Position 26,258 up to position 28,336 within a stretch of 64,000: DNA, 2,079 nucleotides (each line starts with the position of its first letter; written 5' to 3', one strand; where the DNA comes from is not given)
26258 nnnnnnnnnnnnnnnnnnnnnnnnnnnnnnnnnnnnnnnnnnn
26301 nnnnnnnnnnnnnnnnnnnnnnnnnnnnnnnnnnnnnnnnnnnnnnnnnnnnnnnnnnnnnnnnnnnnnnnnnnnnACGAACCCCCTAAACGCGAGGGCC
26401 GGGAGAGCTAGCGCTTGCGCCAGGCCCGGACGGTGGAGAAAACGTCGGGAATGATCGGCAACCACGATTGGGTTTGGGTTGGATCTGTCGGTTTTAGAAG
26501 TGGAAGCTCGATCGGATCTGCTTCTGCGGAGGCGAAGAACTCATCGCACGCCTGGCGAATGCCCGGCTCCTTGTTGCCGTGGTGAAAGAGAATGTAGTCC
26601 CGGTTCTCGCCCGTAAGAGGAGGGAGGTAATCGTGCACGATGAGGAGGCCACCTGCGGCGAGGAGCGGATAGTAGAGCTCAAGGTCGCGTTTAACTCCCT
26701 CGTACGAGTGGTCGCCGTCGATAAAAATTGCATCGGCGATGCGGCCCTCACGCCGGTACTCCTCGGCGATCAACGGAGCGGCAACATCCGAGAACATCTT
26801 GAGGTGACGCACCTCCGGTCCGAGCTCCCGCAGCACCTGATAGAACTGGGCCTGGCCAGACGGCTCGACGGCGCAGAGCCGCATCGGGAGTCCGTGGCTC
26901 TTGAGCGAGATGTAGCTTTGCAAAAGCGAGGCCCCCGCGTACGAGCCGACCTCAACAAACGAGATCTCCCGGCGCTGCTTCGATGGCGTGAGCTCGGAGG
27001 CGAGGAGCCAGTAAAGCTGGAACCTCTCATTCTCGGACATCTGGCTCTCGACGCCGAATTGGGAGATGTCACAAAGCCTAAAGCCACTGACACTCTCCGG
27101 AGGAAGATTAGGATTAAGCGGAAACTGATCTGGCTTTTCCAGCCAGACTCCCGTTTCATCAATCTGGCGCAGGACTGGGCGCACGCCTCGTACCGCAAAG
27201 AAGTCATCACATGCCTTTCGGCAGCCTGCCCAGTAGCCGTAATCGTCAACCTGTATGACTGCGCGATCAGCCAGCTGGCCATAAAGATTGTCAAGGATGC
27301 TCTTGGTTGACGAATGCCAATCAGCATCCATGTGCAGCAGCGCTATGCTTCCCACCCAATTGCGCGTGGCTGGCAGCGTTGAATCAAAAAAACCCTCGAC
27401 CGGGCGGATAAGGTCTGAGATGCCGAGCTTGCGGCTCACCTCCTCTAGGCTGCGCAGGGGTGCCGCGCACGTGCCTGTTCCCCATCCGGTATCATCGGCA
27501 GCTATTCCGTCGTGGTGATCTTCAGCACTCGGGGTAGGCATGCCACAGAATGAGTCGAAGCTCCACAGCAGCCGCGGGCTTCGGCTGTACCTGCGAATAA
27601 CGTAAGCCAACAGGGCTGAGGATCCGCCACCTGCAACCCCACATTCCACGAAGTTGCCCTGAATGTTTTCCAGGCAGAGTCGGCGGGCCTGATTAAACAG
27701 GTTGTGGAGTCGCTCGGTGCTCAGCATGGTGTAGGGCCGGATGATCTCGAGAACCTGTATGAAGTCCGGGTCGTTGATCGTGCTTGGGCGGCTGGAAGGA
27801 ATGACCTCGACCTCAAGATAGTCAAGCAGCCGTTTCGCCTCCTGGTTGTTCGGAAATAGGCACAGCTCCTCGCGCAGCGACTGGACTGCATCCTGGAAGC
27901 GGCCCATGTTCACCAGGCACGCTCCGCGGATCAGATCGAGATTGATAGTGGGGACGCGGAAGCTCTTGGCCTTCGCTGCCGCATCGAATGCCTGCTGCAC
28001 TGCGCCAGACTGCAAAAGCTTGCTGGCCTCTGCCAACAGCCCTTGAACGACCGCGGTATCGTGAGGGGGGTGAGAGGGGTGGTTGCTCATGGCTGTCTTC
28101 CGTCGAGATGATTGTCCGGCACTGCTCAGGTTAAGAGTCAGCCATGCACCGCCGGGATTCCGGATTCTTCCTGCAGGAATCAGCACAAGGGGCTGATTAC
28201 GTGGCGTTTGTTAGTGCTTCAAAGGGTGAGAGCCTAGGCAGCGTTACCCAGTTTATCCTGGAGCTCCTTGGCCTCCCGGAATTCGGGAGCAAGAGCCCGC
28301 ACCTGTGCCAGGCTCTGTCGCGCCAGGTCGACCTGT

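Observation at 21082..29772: Co-directional cluster: TPR-glycosyltransferase, TPR dual-methyltransferase, ABC exporter and PAS-rich hybrid histidine kinase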

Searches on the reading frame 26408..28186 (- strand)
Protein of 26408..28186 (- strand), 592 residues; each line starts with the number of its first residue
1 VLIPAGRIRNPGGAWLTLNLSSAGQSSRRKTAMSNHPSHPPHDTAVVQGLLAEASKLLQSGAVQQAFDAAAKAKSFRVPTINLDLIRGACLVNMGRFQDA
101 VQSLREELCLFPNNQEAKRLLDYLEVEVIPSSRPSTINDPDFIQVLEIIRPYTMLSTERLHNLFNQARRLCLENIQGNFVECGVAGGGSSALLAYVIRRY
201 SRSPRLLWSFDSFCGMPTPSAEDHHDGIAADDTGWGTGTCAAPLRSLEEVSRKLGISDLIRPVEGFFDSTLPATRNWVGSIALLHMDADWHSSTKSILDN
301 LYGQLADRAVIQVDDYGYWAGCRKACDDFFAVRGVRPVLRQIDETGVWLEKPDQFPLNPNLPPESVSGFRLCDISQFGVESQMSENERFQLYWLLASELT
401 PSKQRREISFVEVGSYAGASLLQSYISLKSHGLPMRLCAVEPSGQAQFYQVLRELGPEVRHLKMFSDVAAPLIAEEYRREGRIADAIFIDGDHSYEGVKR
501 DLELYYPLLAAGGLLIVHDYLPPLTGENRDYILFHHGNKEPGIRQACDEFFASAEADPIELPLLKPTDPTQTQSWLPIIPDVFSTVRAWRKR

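Call 3: search_protein_families(library=pfam, proteins=[window:26408-28186:-], max_evalue=0.01)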
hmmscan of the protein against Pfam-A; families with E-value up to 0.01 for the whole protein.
window:26408-28186:- (592 aa): 3 families
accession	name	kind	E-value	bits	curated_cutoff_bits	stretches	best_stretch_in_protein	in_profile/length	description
PF05711.17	TylF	-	3.2e-39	135.2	23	1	152-350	68-263/264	Macrocin-O-methyltransferase (TylF)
PF13578.12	Methyltransf_24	-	1.9e-26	93.4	26.3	2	411-520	1-105/105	Methyltransferase domain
PF04989.18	RMNT_CmcI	-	2.6e-05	24.5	23.2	1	411-520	37-148/206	Rhamnosyl O-methyltransferase/CmcI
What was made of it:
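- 26408..28090 (-): Soluble double sugar O-methyltransferase: N-terminal TPR-like helices (aa about 9-95), TylF/MycF/NovP-type domain (about 120-350), Methyltransf_24/CmcI-like domain (about 375-520). Pfam TylF 135 bits and Methyltransf_24 93 bits (call 3).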

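Call 9: search_protein_families(library=ncbifam, proteins=[window:26408-28186:-], max_evalue=0.01)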
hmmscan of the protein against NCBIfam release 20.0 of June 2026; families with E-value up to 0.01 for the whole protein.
window:26408-28186:- (592 aa): 1 family
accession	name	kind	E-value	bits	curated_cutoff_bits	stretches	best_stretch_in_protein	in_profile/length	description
NF045824.1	RhmsylMtase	equivalog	9.6e-05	21.9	400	1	409-519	63-172/226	rhamnosyl O-methyltransferase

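Call 10: find_encoding_contigs(protein=window:26408-28090:-, flank=10000)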
Protein window:26408-28090:- (560 aa): 22 contigs read that carry it; 2 places shown.
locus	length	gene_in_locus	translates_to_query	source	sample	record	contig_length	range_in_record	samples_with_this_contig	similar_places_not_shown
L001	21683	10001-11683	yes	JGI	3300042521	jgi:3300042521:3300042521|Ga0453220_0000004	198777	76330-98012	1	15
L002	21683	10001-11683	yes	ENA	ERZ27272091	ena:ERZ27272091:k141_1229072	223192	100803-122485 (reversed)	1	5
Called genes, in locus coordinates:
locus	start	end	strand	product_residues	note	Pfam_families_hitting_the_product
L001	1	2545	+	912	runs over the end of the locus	PF02739:5_3_exonuc_N, PF01367:5_3_exonuc, PF01612:DNA_pol_A_exo1, PF22619:DNA_polI_exo1, PF00476:DNA_pol_A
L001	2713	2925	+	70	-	-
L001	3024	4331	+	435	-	PF14430:Imm1 (faint)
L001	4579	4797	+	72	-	-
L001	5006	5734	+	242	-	PF07638:Sigma70_ECF, PF04542:Sigma70_r2, PF04545:Sigma70_r4, PF08281:Sigma70_r4_2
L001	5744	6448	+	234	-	-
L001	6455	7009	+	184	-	-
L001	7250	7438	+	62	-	-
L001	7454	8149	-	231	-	PF00156:Pribosyltran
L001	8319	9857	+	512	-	PF00534:Glycos_transf_1, PF13692:Glyco_trans_1_4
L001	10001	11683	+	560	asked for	PF05711:TylF, PF04989:RMNT_CmcI (faint), PF13578:Methyltransf_24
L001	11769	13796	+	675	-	PF00005:ABC_tran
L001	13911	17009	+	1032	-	PF08448:PAS_4 (faint), PF13426:PAS_9 (faint), PF08447:PAS_3, PF00512:HisKA, PF02518:HATPase_c, PF00072:Response_reg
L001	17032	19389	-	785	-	PF00176:SNF2-rel_dom (weak), PF00270:DEAD, PF04851:ResIII, PF18766:SWI2_SNF2, PF00271:Helicase_C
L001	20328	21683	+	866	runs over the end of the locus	-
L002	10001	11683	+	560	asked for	PF05711:TylF, PF04989:RMNT_CmcI (faint), PF13578:Methyltransf_24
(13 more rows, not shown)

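Call 11: find_homologous_proteins(query=window:26408-28090:-, max_evalue=0.00001)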
Query window:26408-28090:- (560 aa): 415 proteins with E <= 0.00001 among 8000 candidates; the best 120 are listed.
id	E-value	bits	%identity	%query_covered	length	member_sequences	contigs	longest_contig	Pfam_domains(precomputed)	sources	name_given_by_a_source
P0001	0.0e+0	1279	99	100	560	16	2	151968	PF05711.18,PF04989.19,PF13578.13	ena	-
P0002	9.6e-269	911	69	99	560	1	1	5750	PF05711.18,PF04989.19,PF13578.13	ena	-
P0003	1.0e-263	895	69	99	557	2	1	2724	PF05711.18,PF13578.13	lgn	-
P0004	6.8e-262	889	69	99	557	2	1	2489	PF05711.18,PF13578.13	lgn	-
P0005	1.4e-259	881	69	99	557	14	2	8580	PF05711.18,PF04989.19,PF13578.13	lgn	-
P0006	3.7e-259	880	69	98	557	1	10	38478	PF05711.18,PF04989.19,PF13578.13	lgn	-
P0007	3.1e-244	830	64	97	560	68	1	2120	PF05711.18,PF04989.19,PF13578.13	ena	-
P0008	4.3e-230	784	61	99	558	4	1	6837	PF05711.18,PF04989.19,PF13578.13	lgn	-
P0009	7.1e-229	780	61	97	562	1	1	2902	PF05711.18,PF13578.13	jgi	-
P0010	3.2e-222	758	61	97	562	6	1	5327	PF05711.18,PF04989.19,PF13578.13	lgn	-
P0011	1.1e-215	736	57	97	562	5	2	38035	PF05711.18,PF13578.13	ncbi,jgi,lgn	jgi:predicted O-methyltransferase YrrM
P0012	3.8e-207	708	56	95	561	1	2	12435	PF05711.18,PF13578.13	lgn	-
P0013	7.6e-188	644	51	98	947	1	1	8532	PF14559.13,PF13176.13,PF13432.13,PF05711.18,PF13428.13,PF04989.19,PF13578.13,PF07719.24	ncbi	ncbi:MAG: CmcI family methyltransferase [Cyanobacteriota bacterium]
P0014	1.7e-183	630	52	94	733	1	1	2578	PF14559.13,PF14853.13,PF13371.13,PF13524.13,PF13432.13,PF05711.18,PF13428.13,PF13578.13,PF07719.24,PF13174.13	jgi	-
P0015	3.5e-183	629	54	97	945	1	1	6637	PF05711.18,PF13439.13,PF26337.1,PF13578.13,PF13692.13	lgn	-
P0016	1.8e-181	623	52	98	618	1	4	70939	PF05711.18,PF13578.13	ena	-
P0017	5.5e-181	621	49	99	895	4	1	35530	PF04230.20,PF05711.18,PF13578.13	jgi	-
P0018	5.5e-181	621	52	97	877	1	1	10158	PF05711.18,PF13578.13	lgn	-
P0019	5.9e-181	621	52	98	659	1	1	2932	PF13432.13,PF05711.18,PF13578.13,PF07719.24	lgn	-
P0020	4.1e-180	619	49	97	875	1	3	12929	PF05711.18,PF04989.19,PF13578.13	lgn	-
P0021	5.7e-180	618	51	98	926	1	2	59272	PF13432.13,PF05711.18,PF04989.19,PF13578.13,PF07719.24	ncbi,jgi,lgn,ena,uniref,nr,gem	ncbi:MAG TPA: class I SAM-dependent methyltransferase [Oscillatoriaceae cyanobacterium M33_DOE_052]|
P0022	1.0e-179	617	52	98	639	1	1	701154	PF05711.18,PF13578.13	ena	-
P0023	1.3e-179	617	50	100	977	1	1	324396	PF14559.13,PF04230.20,PF13371.13,PF13432.13,PF05711.18,PF13428.13,PF13578.13,PF07719.24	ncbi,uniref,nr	ncbi:TylF/MycF/NovP-related O-methyltransferase [Laspinema palackyanum]|uniref:TylF/MycF/NovP-relate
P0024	1.7e-179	617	50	97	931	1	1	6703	PF14559.13,PF13371.13,PF12895.14,PF13432.13,PF05711.18,PF13428.13,PF13578.13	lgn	-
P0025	1.8e-179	616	50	98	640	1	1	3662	PF14559.13,PF13371.13,PF13432.13,PF05711.18,PF13428.13,PF04989.19,PF13578.13,PF07719.24,PF13174.13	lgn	-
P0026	2.1e-179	616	49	99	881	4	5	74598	PF05711.18,PF13578.13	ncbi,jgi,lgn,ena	jgi:predicted O-methyltransferase YrrM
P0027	3.6e-179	615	50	99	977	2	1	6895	PF14559.13,PF04230.20,PF13371.13,PF13432.13,PF05711.18,PF13428.13,PF13578.13,PF07719.24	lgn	-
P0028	1.7e-178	613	53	98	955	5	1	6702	PF05711.18,PF13578.13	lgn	-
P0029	3.0e-178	612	50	97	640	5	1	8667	PF14559.13,PF13432.13,PF05711.18,PF13428.13,PF04989.19,PF13578.13,PF07719.24,PF13174.13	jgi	-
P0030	6.6e-178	611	51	98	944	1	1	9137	PF13469.13,PF13432.13,PF05711.18,PF13428.13,PF13578.13,PF00685.34,PF07719.24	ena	-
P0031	6.9e-178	611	52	96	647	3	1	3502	PF12895.14,PF13432.13,PF05711.18,PF13578.13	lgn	-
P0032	1.3e-177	610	51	98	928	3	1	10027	PF14559.13,PF05711.18,PF04989.19,PF13578.13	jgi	jgi:tetratricopeptide (TPR) repeat protein/predicted O-methyltransferase YrrM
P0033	8.5e-176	604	50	98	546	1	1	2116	PF05711.18,PF13578.13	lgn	-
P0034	9.5e-176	604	51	98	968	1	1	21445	PF05711.18,PF13578.13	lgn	-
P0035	6.0e-175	602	49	97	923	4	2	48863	PF14559.13,PF13432.13,PF05711.18,PF13428.13,PF04989.19,PF13578.13,PF07719.24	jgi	jgi:tetratricopeptide (TPR) repeat protein/predicted O-methyltransferase YrrM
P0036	9.0e-175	601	51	95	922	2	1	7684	PF13524.13,PF05711.18,PF13578.13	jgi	jgi:predicted O-methyltransferase YrrM/tetratricopeptide (TPR) repeat protein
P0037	1.8e-174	600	52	99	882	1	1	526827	PF05711.18,PF13578.13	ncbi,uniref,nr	ncbi:hypothetical protein GMLC_20780 [Geomonas limicola]|uniref:Uncharacterized protein n=1 Tax=Geom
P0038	6.3e-174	598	50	98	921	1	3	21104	PF13524.13,PF05711.18,PF13578.13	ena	-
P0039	7.5e-174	598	51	97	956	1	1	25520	PF05711.18,PF13578.13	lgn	-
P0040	1.2e-173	597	51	100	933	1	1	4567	PF13524.13,PF05711.18,PF13578.13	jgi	jgi:hypothetical protein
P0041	1.4e-173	597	50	100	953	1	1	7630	PF05711.18,PF13578.13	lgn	-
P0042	1.9e-173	597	49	100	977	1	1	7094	PF14559.13,PF04230.20,PF13371.13,PF13432.13,PF05711.18,PF04989.19,PF13578.13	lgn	-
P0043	1.9e-173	597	51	97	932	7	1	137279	PF14559.13,PF13371.13,PF13432.13,PF05711.18,PF13428.13,PF13578.13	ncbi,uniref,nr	ncbi:TylF/MycF/NovP-related O-methyltransferase [Laspinema olomoucense]|uniref:TylF/MycF/NovP-relate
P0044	4.7e-173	595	53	83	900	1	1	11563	PF13371.13,PF13432.13,PF05711.18,PF13428.13,PF04989.19,PF13578.13,PF07719.24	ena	-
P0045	5.2e-173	595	49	97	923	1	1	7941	PF13371.13,PF13432.13,PF05711.18,PF13578.13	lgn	-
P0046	6.5e-173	595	51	97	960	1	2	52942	PF05711.18,PF13578.13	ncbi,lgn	-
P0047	6.5e-173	595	51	98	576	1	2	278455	PF05711.18,PF13578.13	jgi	jgi:predicted O-methyltransferase YrrM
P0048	8.3e-173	594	49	100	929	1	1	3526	PF13524.13,PF05711.18,PF13578.13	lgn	-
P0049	9.0e-173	594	49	98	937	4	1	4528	PF04230.20,PF05711.18,PF04989.19,PF13578.13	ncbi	ncbi:MAG: TylF/MycF/NovP-related O-methyltransferase, partial [Geitlerinemataceae cyanobacterium]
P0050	1.6e-172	594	49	97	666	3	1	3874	PF14559.13,PF12895.14,PF05711.18,PF13428.13,PF04989.19,PF13578.13,PF07719.24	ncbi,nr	ncbi:MAG: hypothetical protein F6K08_28525, partial [Okeania sp. SIO1H6]|nr:hypothetical protein [Ok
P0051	1.9e-172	593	48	97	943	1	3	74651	PF05711.18,PF13428.13,PF13578.13,PF07719.24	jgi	jgi:predicted O-methyltransferase YrrM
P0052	2.1e-172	593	50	97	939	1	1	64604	PF14559.13,PF13432.13,PF05711.18,PF13428.13,PF04989.19,PF13578.13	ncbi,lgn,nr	ncbi:MAG: TylF/MycF/NovP-related O-methyltransferase [Cyanobacteriota bacterium]|nr:TylF/MycF/NovP-r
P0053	2.8e-172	593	51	97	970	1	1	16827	PF05711.18,PF13578.13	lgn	-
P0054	3.3e-172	592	51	97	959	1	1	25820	PF05711.18,PF13578.13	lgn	-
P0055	3.6e-172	592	49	95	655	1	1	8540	PF14559.13,PF13371.13,PF05711.18,PF13578.13,PF07719.24,PF13174.13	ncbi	-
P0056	1.3e-171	591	50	98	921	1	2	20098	PF13524.13,PF05711.18,PF13578.13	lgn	-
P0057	2.4e-170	586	49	97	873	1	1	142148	PF13489.13,PF05711.18,PF04989.19,PF13578.13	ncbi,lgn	ncbi:MAG: class I SAM-dependent methyltransferase [Desulfuromonadaceae bacterium]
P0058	4.5e-170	585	50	97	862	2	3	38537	PF05711.18,PF13578.13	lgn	-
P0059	4.6e-170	585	50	96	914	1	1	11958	PF13524.13,PF05711.18,PF13578.13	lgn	-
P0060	6.3e-170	585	50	100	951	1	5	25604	PF05711.18,PF13578.13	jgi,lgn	jgi:glycosyltransferase involved in cell wall biosynthesis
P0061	1.1e-169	584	51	98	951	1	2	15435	PF05711.18,PF13578.13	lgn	-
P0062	2.7e-169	583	49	97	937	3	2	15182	PF14559.13,PF13371.13,PF13432.13,PF05711.18,PF13428.13,PF04989.19,PF13578.13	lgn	-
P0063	4.0e-169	582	49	97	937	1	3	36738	PF14559.13,PF13371.13,PF13432.13,PF05711.18,PF13428.13,PF04989.19,PF13578.13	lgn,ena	-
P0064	1.1e-168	581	49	98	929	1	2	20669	PF13432.13,PF05711.18,PF13428.13,PF13578.13,PF07719.24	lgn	-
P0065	1.9e-168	580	50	97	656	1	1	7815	PF14559.13,PF13371.13,PF13432.13,PF05711.18,PF13428.13,PF04989.19,PF13578.13,PF13174.13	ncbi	-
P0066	2.6e-168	580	49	97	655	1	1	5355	PF14559.13,PF05711.18,PF04989.19,PF13578.13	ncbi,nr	ncbi:MAG: tetratricopeptide repeat protein [Desulfobacterales bacterium]|nr:tetratricopeptide repeat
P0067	2.7e-168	580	49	97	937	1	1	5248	PF14559.13,PF13371.13,PF05711.18,PF13428.13,PF04989.19,PF13578.13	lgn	-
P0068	5.0e-168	579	49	97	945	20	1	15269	PF14559.13,PF13371.13,PF13432.13,PF05711.18,PF13428.13,PF04989.19,PF13578.13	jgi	-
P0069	8.7e-168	578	50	97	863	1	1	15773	PF05711.18,PF13578.13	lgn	-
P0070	9.6e-168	578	49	100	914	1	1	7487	PF05711.18,PF13578.13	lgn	-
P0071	9.7e-168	578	49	99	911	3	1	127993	PF13524.13,PF05711.18,PF13578.13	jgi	-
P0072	2.0e-167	577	50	97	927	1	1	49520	PF14559.13,PF13371.13,PF13432.13,PF05711.18,PF13428.13,PF04989.19,PF13578.13,PF07719.24,PF13174.13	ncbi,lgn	ncbi:MAG: hypothetical protein Fur0025_27930 [Oscillatoriaceae cyanobacterium]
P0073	3.2e-167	576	49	98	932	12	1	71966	PF13432.13,PF05711.18,PF13428.13,PF13578.13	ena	-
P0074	3.4e-167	576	49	97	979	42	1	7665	PF14559.13,PF04230.20,PF05711.18,PF04989.19,PF13578.13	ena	-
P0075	1.1e-166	574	47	97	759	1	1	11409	PF05711.18,PF13578.13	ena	-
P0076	7.9e-166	571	50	96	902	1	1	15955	PF05711.18,PF13578.13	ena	-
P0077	1.6e-165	570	47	99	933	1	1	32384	PF04230.20,PF05711.18,PF04989.19,PF13578.13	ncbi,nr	ncbi:MAG: TylF/MycF/NovP-related O-methyltransferase [Cyanobacteriota bacterium]|nr:TylF/MycF/NovP-r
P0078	2.9e-165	570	49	99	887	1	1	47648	PF05711.18,PF13578.13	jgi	jgi:predicted O-methyltransferase YrrM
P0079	5.3e-164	565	46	54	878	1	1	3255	PF05711.18,PF13578.13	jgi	jgi:hypothetical protein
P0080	4.3e-163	562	47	96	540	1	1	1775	PF05711.18,PF13578.13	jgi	jgi:macrocin-O-methyltransferase TylF-like protien/methyltransferase family protein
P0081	1.4e-162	561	47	98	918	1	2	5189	PF13524.13,PF05711.18,PF13578.13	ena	-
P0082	4.0e-162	559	49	97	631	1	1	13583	PF13432.13,PF05711.18,PF13578.13,PF07719.24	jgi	jgi:tetratricopeptide (TPR) repeat protein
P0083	9.3e-162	558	48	98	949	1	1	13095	PF13524.13,PF05711.18,PF13578.13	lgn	-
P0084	2.7e-161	557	46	99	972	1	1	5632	PF16918.12,PF12569.15,PF13432.13,PF05711.18,PF13428.13,PF04989.19,PF13578.13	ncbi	ncbi:MAG: CmcI family methyltransferase [bacterium]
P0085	1.8e-158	547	52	89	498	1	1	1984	PF05711.18,PF13578.13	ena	-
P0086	3.4e-158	546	61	67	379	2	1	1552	PF05711.18,PF13578.13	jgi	jgi:predicted O-methyltransferase YrrM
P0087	3.5e-158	546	47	97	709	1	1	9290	PF05711.18,PF13578.13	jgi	jgi:predicted O-methyltransferase YrrM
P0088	6.0e-158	545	47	98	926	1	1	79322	PF05711.18,PF13578.13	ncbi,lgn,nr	ncbi:MAG: TylF/MycF/NovP-related O-methyltransferase [Aulosira sp. DedQUE10]|nr:TylF/MycF/NovP-relat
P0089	1.2e-157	544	46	100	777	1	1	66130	PF14559.13,PF13432.13,PF05711.18,PF13428.13,PF13578.13,PF07719.24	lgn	-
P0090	9.9e-157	541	46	97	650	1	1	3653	PF00515.35,PF05711.18,PF04989.19,PF13578.13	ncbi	-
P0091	6.7e-155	535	46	97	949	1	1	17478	PF14559.13,PF13431.13,PF13414.13,PF13371.13,PF00515.35,PF13432.13,PF05711.18,PF13428.13,PF04989.19,PF13578.13,PF07719.24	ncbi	ncbi:MAG: TylF/MycF/NovP-related O-methyltransferase [Microcoleaceae cyanobacterium]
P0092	1.0e-152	528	51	86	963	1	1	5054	PF13489.13,PF05711.18,PF13578.13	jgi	jgi:predicted O-methyltransferase YrrM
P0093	6.6e-151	522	46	97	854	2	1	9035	PF12895.14,PF13432.13,PF05711.18,PF13428.13,PF04989.19,PF13578.13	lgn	-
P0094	2.6e-150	520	50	82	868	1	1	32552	PF14559.13,PF05711.18,PF04989.19,PF13578.13,PF07719.24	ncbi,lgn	-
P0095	1.1e-148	515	51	83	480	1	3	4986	PF05711.18,PF13578.13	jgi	jgi:hypothetical protein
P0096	3.7e-148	513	43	97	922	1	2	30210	PF05711.18,PF04989.19,PF13578.13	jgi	-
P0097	3.8e-147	510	45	98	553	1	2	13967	PF05711.18,PF04989.19,PF13578.13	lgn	-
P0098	2.2e-139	484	54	73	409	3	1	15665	PF05711.18,PF13578.13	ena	-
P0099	3.6e-134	467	53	71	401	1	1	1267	PF05711.18,PF13578.13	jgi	jgi:predicted O-methyltransferase YrrM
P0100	3.0e-130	454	41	97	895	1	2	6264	PF05711.18,PF13578.13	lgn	-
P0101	2.8e-128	448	61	56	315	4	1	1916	PF05711.18,PF13578.13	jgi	jgi:predicted O-methyltransferase YrrM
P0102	3.8e-127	444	46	81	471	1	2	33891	PF05711.18,PF13578.13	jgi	jgi:predicted O-methyltransferase YrrM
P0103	1.3e-122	429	37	94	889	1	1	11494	PF14559.13,PF05711.18,PF13428.13,PF04989.19,PF13578.13,PF07719.24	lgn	-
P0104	9.3e-120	419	51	67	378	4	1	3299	PF05711.18,PF13578.13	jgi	jgi:predicted O-methyltransferase YrrM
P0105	2.5e-117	411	41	89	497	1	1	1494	PF05711.18,PF04989.19,PF13578.13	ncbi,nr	ncbi:class I SAM-dependent methyltransferase, partial [bacterium]|nr:class I SAM-dependent methyltra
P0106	1.7e-115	405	39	86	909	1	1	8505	PF05711.18,PF04989.19,PF13578.13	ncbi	-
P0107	1.5e-114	402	43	81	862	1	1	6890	PF14559.13,PF13371.13,PF13432.13,PF05711.18,PF13428.13,PF04989.19,PF13578.13,PF07719.24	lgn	-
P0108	1.0e-111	393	49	67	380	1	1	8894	PF05711.18,PF13578.13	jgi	jgi:hypothetical protein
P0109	2.8e-110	388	48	67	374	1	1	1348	PF05711.18,PF13578.13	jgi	jgi:hypothetical protein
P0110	2.6e-108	382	52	59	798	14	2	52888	PF13524.13,PF05711.18,PF13578.13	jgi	-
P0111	2.7e-103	365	51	59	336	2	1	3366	PF05711.18,PF13578.13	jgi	jgi:predicted O-methyltransferase YrrM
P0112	3.4e-100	355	51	59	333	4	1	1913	PF05711.18,PF13578.13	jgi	jgi:predicted O-methyltransferase YrrM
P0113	8.6e-99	350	52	56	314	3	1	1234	PF05711.18,PF13578.13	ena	-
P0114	4.3e-98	348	53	54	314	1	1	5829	PF05711.18,PF13578.13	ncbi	-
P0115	1.8e-97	346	52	55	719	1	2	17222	PF14559.13,PF05711.18,PF13578.13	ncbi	-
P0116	1.3e-96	343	50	55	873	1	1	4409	PF13649.13,PF13524.13,PF05711.18,PF13578.13,PF08241.19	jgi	jgi:predicted SAM-dependent methyltransferase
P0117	1.3e-96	343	51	55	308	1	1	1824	PF05711.18,PF13578.13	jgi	jgi:predicted O-methyltransferase YrrM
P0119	2.6e-96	342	49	59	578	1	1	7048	PF13489.13,PF13649.13,PF05711.18,PF13578.13,PF08241.19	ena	-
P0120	9.2e-96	340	48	59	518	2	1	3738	PF14602.13,PF00132.31,PF05711.18,PF13578.13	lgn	-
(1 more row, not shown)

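Call 12: find_encoding_contigs(protein=P0006, flank=10000, max_places=2)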
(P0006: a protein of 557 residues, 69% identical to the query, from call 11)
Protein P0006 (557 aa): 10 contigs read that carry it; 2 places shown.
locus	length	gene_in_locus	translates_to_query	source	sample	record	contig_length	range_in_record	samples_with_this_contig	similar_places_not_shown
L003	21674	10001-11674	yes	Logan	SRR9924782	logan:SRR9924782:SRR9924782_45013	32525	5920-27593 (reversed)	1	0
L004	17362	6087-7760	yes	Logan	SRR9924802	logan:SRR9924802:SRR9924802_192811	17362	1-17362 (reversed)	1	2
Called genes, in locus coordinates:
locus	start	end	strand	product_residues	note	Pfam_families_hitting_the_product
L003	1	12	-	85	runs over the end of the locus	PF01016:Ribosomal_L27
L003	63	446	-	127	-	PF00829:Ribosomal_L21p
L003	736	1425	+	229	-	PF00072:Response_reg, PF00486:Trans_reg_C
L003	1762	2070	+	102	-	PF13490:zf-HC2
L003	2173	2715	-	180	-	-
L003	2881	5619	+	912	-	PF02739:5_3_exonuc_N, PF01367:5_3_exonuc, PF01612:DNA_pol_A_exo1, PF22619:DNA_polI_exo1, PF00476:DNA_pol_A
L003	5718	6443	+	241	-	PF07638:Sigma70_ECF, PF04542:Sigma70_r2, PF04545:Sigma70_r4, PF08281:Sigma70_r4_2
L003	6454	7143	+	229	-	-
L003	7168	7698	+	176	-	-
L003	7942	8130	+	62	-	-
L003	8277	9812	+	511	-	PF00534:Glycos_transf_1, PF13692:Glyco_trans_1_4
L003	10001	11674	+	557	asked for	PF05711:TylF, PF04989:RMNT_CmcI (faint), PF13578:Methyltransf_24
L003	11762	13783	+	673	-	PF00005:ABC_tran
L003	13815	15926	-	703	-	PF25255:WHD_RNase_II (weak), PF00773:RNB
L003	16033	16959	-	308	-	PF00215:OMPdecase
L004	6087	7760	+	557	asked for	PF05711:TylF, PF04989:RMNT_CmcI (faint), PF13578:Methyltransf_24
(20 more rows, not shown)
